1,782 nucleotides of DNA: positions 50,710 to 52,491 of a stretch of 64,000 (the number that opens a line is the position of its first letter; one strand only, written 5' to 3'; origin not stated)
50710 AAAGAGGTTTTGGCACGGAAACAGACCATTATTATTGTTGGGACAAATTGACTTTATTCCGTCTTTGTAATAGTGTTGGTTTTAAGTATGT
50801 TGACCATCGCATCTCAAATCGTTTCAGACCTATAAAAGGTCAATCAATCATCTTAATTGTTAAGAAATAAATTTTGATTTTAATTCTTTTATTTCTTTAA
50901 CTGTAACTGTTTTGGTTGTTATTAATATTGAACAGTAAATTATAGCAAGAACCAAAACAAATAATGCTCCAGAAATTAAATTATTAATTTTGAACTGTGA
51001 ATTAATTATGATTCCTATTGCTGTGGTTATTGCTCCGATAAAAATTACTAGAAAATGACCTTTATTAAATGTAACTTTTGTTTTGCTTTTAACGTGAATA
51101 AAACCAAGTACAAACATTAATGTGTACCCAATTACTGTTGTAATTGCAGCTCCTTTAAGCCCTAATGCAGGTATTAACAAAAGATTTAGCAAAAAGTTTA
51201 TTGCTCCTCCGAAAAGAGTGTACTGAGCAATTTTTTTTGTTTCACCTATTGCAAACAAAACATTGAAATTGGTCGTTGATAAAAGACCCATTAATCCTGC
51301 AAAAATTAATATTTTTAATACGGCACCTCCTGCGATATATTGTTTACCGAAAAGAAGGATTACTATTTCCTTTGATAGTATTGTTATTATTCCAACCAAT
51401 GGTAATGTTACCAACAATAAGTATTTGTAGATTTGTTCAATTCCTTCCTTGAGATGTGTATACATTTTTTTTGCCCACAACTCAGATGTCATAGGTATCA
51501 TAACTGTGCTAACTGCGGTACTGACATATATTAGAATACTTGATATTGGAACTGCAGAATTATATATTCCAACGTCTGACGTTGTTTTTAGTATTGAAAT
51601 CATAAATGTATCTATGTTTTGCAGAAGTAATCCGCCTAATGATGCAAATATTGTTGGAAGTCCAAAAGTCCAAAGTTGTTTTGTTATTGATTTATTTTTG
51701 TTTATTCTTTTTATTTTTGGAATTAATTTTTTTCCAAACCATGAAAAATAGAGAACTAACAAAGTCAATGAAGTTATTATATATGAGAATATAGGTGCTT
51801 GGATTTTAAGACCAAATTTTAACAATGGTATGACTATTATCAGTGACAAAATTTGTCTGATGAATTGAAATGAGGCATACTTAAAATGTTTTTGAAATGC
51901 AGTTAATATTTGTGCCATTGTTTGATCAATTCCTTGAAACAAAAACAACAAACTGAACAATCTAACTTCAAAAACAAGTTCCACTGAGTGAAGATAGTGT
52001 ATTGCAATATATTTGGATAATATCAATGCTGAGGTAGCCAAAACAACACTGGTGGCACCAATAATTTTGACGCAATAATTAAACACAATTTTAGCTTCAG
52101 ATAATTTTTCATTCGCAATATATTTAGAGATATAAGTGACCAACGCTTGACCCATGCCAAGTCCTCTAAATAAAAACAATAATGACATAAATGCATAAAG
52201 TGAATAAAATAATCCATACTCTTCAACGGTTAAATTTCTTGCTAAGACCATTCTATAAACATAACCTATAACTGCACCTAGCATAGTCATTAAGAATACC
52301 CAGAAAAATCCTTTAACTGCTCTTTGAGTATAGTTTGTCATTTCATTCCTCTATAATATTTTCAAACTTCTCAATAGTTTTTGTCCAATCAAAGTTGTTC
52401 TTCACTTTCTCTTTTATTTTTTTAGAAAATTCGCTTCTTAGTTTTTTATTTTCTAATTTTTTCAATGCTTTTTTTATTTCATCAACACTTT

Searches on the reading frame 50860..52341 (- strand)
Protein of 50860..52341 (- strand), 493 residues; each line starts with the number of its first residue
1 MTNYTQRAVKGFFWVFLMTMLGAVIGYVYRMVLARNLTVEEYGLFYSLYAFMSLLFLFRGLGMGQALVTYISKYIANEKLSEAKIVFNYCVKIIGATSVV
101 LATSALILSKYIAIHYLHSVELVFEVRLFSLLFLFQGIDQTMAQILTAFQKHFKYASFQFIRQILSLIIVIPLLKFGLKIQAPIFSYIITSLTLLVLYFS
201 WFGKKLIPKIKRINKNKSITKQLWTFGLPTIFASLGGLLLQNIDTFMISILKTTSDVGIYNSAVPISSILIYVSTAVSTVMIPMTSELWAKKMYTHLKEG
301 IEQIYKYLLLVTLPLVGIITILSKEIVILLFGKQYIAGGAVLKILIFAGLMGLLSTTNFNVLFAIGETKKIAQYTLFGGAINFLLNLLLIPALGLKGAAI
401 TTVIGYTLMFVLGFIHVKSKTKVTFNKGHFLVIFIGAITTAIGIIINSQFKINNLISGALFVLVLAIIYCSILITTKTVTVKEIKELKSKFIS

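Call 37: search_protein_families(library=pfam, proteins=[window:50860-52341:-], max_evalue=0.00001)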
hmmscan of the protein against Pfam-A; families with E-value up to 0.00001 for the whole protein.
window:50860-52341:- (493 aa): 4 families
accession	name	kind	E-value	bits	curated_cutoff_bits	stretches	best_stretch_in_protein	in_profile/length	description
PF01943.22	Polysacc_synt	-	3.3e-32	112.5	28.2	1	9-289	2-274/274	Polysaccharide biosynthesis protein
PF13440.11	Polysacc_synt_3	-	6e-22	78.7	23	1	32-336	1-289/293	Polysaccharide biosynthesis protein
PF01554.23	MatE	-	7.3e-11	42.5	24.9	1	229-387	1-160/161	MatE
PF03023.19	MurJ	-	5.8e-07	28.9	27.4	1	50-444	17-426/451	Lipid II flippase MurJ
